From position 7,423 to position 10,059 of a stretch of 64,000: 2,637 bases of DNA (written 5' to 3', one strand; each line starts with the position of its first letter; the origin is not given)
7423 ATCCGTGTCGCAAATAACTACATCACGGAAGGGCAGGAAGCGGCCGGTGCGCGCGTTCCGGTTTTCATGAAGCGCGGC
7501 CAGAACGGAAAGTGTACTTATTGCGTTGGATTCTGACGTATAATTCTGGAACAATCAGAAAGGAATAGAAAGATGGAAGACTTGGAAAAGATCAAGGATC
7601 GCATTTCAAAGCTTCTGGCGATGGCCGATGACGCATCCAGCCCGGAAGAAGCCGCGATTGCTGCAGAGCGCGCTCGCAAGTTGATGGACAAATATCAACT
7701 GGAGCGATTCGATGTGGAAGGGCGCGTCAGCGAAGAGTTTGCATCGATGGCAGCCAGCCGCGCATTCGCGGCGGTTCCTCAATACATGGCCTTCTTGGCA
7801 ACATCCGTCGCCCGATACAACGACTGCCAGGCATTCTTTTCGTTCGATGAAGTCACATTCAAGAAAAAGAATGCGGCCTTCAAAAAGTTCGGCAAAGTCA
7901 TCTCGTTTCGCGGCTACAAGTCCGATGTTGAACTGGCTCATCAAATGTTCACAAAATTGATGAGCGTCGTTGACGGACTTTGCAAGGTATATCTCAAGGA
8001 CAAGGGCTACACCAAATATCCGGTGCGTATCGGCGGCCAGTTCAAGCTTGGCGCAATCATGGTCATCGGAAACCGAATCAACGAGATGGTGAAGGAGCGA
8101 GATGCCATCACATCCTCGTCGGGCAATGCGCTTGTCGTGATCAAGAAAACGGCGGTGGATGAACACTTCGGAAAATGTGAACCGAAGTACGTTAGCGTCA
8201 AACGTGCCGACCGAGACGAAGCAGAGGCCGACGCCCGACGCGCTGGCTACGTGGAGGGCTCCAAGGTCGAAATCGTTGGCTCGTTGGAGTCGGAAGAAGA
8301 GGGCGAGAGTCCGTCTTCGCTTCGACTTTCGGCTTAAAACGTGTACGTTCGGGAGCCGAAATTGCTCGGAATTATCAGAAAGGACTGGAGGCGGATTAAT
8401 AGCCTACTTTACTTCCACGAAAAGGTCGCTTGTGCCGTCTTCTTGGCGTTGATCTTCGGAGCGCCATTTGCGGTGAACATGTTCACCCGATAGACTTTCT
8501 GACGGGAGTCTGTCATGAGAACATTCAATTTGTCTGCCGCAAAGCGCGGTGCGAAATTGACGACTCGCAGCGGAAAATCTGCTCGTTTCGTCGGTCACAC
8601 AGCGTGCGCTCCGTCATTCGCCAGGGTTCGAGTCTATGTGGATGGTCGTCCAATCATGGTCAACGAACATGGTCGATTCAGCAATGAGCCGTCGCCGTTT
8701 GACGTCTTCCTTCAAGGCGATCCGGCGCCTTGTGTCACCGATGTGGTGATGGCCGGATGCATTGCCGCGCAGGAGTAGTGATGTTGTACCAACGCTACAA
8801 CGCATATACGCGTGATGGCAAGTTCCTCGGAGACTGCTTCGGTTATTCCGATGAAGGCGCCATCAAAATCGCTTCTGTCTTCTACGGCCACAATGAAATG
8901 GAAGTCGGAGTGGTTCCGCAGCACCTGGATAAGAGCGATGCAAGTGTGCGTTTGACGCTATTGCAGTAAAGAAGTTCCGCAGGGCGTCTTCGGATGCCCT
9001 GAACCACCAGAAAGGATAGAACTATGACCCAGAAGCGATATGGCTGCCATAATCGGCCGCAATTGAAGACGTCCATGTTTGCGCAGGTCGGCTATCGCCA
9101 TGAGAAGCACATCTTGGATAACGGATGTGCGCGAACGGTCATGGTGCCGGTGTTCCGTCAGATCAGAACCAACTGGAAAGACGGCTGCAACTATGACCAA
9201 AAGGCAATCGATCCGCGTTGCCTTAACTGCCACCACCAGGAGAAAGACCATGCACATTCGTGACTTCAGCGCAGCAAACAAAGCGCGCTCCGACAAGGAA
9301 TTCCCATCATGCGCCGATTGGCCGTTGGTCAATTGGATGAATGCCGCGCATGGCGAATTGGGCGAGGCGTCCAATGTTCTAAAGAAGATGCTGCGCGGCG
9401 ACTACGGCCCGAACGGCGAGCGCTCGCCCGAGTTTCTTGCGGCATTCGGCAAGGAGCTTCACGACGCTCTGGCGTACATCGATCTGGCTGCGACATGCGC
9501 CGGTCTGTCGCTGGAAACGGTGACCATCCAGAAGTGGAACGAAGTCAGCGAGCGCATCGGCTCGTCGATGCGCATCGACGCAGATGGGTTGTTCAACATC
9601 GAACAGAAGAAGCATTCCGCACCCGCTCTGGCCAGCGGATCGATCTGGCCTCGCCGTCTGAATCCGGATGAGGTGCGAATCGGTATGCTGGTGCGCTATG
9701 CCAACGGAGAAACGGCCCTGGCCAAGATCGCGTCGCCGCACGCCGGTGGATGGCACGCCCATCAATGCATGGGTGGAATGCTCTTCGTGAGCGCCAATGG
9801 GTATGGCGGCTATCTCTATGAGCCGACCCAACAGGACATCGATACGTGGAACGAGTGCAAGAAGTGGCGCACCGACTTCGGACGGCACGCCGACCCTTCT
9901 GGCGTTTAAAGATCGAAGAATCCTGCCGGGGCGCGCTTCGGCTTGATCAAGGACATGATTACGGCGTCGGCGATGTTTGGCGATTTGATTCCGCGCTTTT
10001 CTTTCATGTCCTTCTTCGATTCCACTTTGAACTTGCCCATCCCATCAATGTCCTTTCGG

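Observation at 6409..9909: Opposite-strand cargo island inserted between the large terminase and the portal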

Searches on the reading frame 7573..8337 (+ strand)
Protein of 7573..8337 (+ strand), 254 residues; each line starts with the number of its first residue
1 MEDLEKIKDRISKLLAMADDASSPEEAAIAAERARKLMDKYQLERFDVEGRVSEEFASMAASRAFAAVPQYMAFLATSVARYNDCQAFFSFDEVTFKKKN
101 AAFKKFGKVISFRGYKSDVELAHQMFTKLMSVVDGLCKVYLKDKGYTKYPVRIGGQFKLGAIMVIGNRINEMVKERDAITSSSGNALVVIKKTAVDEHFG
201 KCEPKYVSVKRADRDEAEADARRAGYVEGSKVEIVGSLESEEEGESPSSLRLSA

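Call 4: search_protein_families(library=pfam, proteins=[window:7573-8337:+], max_evalue=0.01)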
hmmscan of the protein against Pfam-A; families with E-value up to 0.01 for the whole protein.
window:7573-8337:+ (254 aa): 2 families
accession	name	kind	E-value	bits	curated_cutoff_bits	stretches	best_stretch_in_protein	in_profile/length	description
PF10979.13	DUF2786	-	1.2e-12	48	23.9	1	6-44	1-39/40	Protein of unknown function (DUF2786)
PF23771.1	DUF7168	-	1e-10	41.8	25.5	1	64-180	13-122/140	Domain of unknown function (DUF7168)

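Call 6: search_protein_families(library=phrogs, proteins=[window:7573-8337:+], max_evalue=0.01)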
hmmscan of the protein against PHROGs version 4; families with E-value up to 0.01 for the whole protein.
window:7573-8337:+ (254 aa): 1 family
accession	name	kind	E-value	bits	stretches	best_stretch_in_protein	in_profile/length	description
phrog_421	-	unknown function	2.2e-47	162.6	1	1-245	3-237/241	unknown function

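Call 34: search_solved_structures(query=window:7573-8337:+, max_evalue=1, show_alignments=2)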
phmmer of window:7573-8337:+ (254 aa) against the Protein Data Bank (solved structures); distinct sequences matched with E-value up to 1: 1.
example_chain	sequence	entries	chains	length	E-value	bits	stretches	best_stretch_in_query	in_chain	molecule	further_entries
9k7u_B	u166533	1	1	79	0.76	12.7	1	6-41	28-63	Heter-Zn2-HEHE-22B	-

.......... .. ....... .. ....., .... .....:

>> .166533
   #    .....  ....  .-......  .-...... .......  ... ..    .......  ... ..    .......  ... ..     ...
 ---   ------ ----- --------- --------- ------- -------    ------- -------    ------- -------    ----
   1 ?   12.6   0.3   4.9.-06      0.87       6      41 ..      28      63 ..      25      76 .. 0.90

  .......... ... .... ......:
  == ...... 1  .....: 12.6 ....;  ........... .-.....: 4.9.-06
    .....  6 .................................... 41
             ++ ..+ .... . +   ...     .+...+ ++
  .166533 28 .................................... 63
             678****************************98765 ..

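Call 75: search_protein_families(library=ncbifam, proteins=[window:7573-8337:+], max_evalue=0.01)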
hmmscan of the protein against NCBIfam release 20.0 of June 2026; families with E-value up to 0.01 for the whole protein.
window:7573-8337:+ (254 aa): 0 families

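Call 84: search_solved_structures(query=A3, max_evalue=5, show_alignments=2)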
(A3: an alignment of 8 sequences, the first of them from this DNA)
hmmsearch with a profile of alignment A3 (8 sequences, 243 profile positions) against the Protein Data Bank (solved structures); distinct sequences matched with E-value up to 5: 1.
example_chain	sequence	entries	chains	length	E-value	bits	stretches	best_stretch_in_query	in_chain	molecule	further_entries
3k6g_A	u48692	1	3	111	0.66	12.8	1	24-68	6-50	Telomeric repeat-binding factor 2-interacting protein 1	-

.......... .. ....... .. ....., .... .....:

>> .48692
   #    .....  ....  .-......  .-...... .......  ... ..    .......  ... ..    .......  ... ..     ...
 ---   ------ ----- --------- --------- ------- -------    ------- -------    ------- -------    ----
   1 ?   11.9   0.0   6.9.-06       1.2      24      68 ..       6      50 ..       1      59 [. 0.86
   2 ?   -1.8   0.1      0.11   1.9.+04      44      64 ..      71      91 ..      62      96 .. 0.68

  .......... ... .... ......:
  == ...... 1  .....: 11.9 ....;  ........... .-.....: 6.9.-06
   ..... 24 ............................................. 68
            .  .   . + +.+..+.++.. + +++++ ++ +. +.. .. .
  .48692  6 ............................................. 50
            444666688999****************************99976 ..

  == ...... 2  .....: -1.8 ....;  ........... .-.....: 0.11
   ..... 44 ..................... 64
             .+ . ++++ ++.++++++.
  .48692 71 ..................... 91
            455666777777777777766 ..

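Call 100: find_related_loci(query=A3, collection=viral_contigs, flank=4000)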
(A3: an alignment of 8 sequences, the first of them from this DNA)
Query A3 (254 aa) in viral_contigs; peptide patterns used: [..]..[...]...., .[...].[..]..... (x = any residue, [..] = any of these).
234 stretches matched a pattern; 53 encode a relative of the query (tblastn E <= 1e-3); 53 distinct loci.
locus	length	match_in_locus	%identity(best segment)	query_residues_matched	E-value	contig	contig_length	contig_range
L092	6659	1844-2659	55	1-238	6e-89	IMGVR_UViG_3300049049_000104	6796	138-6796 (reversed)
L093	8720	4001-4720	57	3-241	1e-81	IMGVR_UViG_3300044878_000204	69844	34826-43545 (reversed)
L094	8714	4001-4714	59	2-240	4e-79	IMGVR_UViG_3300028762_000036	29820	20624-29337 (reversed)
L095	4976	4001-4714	59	2-240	4e-79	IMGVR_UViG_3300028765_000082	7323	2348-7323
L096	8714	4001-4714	59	2-240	4e-79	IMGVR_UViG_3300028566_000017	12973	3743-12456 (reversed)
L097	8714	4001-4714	55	3-240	4e-76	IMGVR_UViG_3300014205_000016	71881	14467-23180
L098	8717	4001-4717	53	3-239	4e-73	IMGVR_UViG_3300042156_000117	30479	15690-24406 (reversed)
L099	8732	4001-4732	50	4-239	3e-71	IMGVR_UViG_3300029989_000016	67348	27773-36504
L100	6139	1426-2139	54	1-234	1e-70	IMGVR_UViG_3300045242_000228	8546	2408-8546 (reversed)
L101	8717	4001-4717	51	3-238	2e-69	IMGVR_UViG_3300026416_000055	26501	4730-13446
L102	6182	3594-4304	51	3-239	1e-69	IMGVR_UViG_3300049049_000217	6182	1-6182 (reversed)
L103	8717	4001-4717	51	3-238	2e-69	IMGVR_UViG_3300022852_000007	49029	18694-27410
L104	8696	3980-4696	51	3-238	2e-69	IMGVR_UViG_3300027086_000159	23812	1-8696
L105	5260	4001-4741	50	1-239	2e-66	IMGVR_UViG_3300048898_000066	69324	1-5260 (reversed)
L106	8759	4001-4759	51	3-254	8e-73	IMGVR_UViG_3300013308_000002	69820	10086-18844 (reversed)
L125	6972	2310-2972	39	6-234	3e-34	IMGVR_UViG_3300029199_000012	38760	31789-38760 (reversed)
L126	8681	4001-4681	35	3-234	1e-29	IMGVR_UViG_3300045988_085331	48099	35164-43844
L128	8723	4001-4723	31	1-252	9e-28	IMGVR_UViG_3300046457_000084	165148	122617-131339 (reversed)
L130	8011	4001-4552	36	5-200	6e-26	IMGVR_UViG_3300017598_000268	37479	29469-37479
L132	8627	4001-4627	32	4-214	1e-24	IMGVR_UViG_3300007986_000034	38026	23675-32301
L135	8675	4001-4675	31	1-234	8e-24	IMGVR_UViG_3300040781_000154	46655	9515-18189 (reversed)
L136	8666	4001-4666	36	6-240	2e-23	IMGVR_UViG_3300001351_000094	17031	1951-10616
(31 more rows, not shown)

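Call 103: search_protein_families(library=pfam, proteins=[L125:3541-4098:+, L125:4049-5326:+, L125:5326-6672:+, L126:5944-6549:+, L128:6086-6409:+, L130:2773-3705:+, L132:2073-3704:+, L136:1727-3865:-, L136:5866-7650:+, L135:5422-6000:+], max_evalue=0.001)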
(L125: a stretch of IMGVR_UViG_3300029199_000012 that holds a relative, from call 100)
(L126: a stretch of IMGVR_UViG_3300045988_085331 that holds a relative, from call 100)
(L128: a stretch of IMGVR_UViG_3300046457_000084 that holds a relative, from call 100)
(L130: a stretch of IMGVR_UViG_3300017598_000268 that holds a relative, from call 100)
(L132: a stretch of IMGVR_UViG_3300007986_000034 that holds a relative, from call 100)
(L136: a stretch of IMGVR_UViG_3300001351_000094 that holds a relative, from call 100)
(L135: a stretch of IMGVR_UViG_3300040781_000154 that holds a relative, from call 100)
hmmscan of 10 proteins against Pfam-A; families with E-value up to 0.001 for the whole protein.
L125:3541-4098:+ (185 aa): 1 family
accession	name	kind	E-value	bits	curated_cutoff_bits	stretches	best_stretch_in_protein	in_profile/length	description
PF16677.11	GP3_package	-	1.2e-18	67.7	29.4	1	41-146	4-105/105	DNA-packaging protein gp3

L125:4049-5326:+ (425 aa): 3 families
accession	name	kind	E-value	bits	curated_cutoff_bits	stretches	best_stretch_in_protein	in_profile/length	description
PF04466.19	Terminase_3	-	1.1e-35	123.5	23.2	1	37-236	7-200/201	Phage terminase large subunit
PF17288.8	Terminase_3C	-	3.8e-13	50.5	26.7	1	270-411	1-153/155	Terminase RNAseH like domain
PF03237.21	Terminase_6N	-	1.7e-06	28.3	22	1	39-227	4-191/215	Terminase large subunit, T4likevirus-type, N-terminal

L125:5326-6672:+ (448 aa): 1 family
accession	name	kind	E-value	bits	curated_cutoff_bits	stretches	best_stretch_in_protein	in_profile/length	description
PF06381.16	Phage_portal_3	-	2.4e-27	96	33.8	1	43-393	4-356/357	Phage portal protein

L126:5944-6549:+ (201 aa): 1 family
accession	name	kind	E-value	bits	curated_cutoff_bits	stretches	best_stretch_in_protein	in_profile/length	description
PF03592.21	Terminase_2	-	1e-05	26.6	26.1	1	71-168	25-137/141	Terminase small subunit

L128:6086-6409:+ (107 aa): 0 families

L130:2773-3705:+ (310 aa): 1 family
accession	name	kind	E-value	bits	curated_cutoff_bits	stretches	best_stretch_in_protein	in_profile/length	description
PF19474.4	DUF6011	-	4.2e-09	36.2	26.6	1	164-198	1-35/37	Family of unknown function (DUF6011)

L132:2073-3704:+ (543 aa): 4 families
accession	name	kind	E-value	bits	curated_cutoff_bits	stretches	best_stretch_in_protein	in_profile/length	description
PF04851.21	ResIII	-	1.5e-23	84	22.5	1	9-162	4-164/164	Type III restriction enzyme, res subunit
PF00271.37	Helicase_C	-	5.2e-15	56.1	23.5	1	247-343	11-108/110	Helicase conserved C-terminal domain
PF00270.35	DEAD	-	1.4e-09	38.3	26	1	11-160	2-160/167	DEAD/DEAH box helicase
PF18766.7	SWI2_SNF2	-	1.6e-05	25.1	26.7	1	12-216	1-203/221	SWI2/SNF2 ATPase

L136:1727-3865:- (712 aa): 3 families
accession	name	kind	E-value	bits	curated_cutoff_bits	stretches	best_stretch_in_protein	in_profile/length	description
PF19263.5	DUF5906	-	1.2e-21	77.9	27.6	1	434-542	1-114/114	Family of unknown function (DUF5906)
PF05272.17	VapE-like_dom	-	7.1e-12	45.7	25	1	391-548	14-167/217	Virulence-associated protein E-like domain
PF12965.13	DUF3854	-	8.2e-08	32.7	23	1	139-228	8-109/130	Domain of unknown function (DUF3854)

L136:5866-7650:+ (594 aa): 2 families
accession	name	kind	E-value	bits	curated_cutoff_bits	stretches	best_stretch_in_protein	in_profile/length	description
PF00476.26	DNA_pol_A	-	8.2e-53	180.1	34.3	1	203-588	5-381/381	DNA polymerase family A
PF01612.26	DNA_pol_A_exo1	-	0.00078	19.7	23.6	0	47-171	65-171/173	3'-5' exonuclease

L135:5422-6000:+ (192 aa): 1 family
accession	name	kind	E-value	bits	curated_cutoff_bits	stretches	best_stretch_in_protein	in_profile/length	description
PF10991.15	Enc34_ssDNA-bd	-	3.1e-33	115.3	26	1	11-177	5-169/176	Enterobacter phage Enc34, ssDNA-binding protein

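Call 114: search_protein_families(library=padloc, proteins=[window:7573-8337:+], max_evalue=0.01)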
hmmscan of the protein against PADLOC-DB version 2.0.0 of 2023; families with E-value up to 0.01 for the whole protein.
window:7573-8337:+ (254 aa): 0 families

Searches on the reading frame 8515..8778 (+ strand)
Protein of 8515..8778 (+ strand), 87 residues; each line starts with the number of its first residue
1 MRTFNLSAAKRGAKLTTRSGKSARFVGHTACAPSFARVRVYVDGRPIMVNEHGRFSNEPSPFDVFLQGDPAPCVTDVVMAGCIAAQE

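Call 4: search_protein_families(library=pfam, proteins=[window:8515-8778:+], max_evalue=0.01)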
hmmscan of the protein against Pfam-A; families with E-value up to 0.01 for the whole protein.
window:8515-8778:+ (87 aa): 0 families

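Call 6: search_protein_families(library=phrogs, proteins=[window:8515-8778:+], max_evalue=0.01)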
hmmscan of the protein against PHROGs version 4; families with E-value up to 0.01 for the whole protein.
window:8515-8778:+ (87 aa): 0 families

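Call 28: search_protein_families(library=pfam, proteins=[window:8515-8778:+], max_evalue=5)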
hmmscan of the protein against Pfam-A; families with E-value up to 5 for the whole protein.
window:8515-8778:+ (87 aa): 0 families

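Call 75: search_protein_families(library=ncbifam, proteins=[window:8515-8778:+], max_evalue=0.01)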
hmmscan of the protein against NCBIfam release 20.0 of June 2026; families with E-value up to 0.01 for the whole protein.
window:8515-8778:+ (87 aa): 0 families

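Call 96: search_dna_similar(query=window:8515-8775:+, collection=phages, mode=protein, max_evalue=0.001, max_rows=10)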
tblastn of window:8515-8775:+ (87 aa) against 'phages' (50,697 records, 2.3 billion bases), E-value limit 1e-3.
Records with a match: 3; places in all: 3; records where one place covers at least 80% of the query: 0.
Best place of each record, by identity: <60% 3.
By first word of the organism name: Achromobacter 2; Pseudomonas 1.
By host as written in the record: Achromobacter sp. 2; Pseudomonas poae B04_10 1.
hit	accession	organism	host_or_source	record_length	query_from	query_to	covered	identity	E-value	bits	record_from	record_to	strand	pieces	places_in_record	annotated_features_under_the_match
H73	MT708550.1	Achromobacter phage Mano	Achromobacter sp.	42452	4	70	77%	43.5%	6e-7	50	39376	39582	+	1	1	hypothetical protein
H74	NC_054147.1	Achromobacter phage Mano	Achromobacter sp.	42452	4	70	77%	43.5%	6e-7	50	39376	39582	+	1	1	hypothetical protein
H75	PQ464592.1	Pseudomonas phage Boevelstad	Pseudomonas poae B04_10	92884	1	67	77%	38.9%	7e-4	42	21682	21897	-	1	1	hypothetical protein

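Call 114: search_protein_families(library=padloc, proteins=[window:8515-8778:+], max_evalue=0.01)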
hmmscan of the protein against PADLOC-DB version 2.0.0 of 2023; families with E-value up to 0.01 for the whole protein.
window:8515-8778:+ (87 aa): 0 families

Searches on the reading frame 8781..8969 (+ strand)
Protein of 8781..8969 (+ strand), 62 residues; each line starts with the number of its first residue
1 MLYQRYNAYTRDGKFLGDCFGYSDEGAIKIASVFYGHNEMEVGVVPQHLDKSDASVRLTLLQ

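Call 75: search_protein_families(library=ncbifam, proteins=[window:8781-8969:+], max_evalue=0.01)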
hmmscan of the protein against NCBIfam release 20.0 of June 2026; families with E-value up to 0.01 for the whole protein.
window:8781-8969:+ (62 aa): 0 families

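Call 114: search_protein_families(library=padloc, proteins=[window:8781-8969:+], max_evalue=0.01)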
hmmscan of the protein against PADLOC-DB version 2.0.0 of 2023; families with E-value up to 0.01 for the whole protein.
window:8781-8969:+ (62 aa): 0 families

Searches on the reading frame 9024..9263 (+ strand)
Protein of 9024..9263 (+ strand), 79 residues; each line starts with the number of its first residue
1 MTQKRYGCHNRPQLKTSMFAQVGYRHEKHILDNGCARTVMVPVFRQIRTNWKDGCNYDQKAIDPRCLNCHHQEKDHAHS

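Call 4: search_protein_families(library=pfam, proteins=[window:9024-9263:+], max_evalue=0.01)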
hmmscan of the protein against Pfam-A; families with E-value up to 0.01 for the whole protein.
window:9024-9263:+ (79 aa): 0 families

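Call 6: search_protein_families(library=phrogs, proteins=[window:9024-9263:+], max_evalue=0.01)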
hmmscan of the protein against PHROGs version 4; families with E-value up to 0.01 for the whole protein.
window:9024-9263:+ (79 aa): 0 families

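Call 28: search_protein_families(library=pfam, proteins=[window:9024-9263:+], max_evalue=5)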
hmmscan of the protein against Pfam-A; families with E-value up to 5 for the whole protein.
window:9024-9263:+ (79 aa): 1 family
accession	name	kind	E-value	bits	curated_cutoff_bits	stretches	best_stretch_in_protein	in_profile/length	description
PF07639.16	YTV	-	0.16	12.5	21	1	35-49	15-29/43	YTV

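Call 75: search_protein_families(library=ncbifam, proteins=[window:9024-9263:+], max_evalue=0.01)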
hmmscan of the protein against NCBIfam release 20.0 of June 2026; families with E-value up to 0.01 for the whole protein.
window:9024-9263:+ (79 aa): 0 families

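Call 95: search_dna_similar(query=window:9024-9260:+, collection=phages, mode=protein, max_evalue=0.001, max_rows=10)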
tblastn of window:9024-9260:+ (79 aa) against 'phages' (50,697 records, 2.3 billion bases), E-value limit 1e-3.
No match.

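Call 97: find_homologous_proteins(query=window:9024-9260:+, max_evalue=0.01)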
Query window:9024-9260:+ (79 aa): 1 proteins with E <= 0.01 among 1 candidates.
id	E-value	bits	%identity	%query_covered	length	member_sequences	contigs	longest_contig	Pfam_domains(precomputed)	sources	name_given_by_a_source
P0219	3.7e-38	147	100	78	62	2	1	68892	-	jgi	jgi:hypothetical protein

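Call 114: search_protein_families(library=padloc, proteins=[window:9024-9263:+], max_evalue=0.01)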
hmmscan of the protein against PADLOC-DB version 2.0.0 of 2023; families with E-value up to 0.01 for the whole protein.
window:9024-9263:+ (79 aa): 0 families

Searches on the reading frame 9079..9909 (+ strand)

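Call 4: search_protein_families(library=pfam, proteins=[window:9079-9909:+], max_evalue=0.01)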
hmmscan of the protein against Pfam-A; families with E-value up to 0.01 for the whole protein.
window:9079-9909:+ (276 aa): 0 families

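Call 6: search_protein_families(library=phrogs, proteins=[window:9079-9909:+], max_evalue=0.01)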
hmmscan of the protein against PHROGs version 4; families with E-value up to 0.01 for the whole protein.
window:9079-9909:+ (276 aa): 1 family
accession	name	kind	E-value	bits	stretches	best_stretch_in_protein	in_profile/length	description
phrog_229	-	other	0.0012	19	1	92-149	284-334/533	MazG-like pyrophosphatase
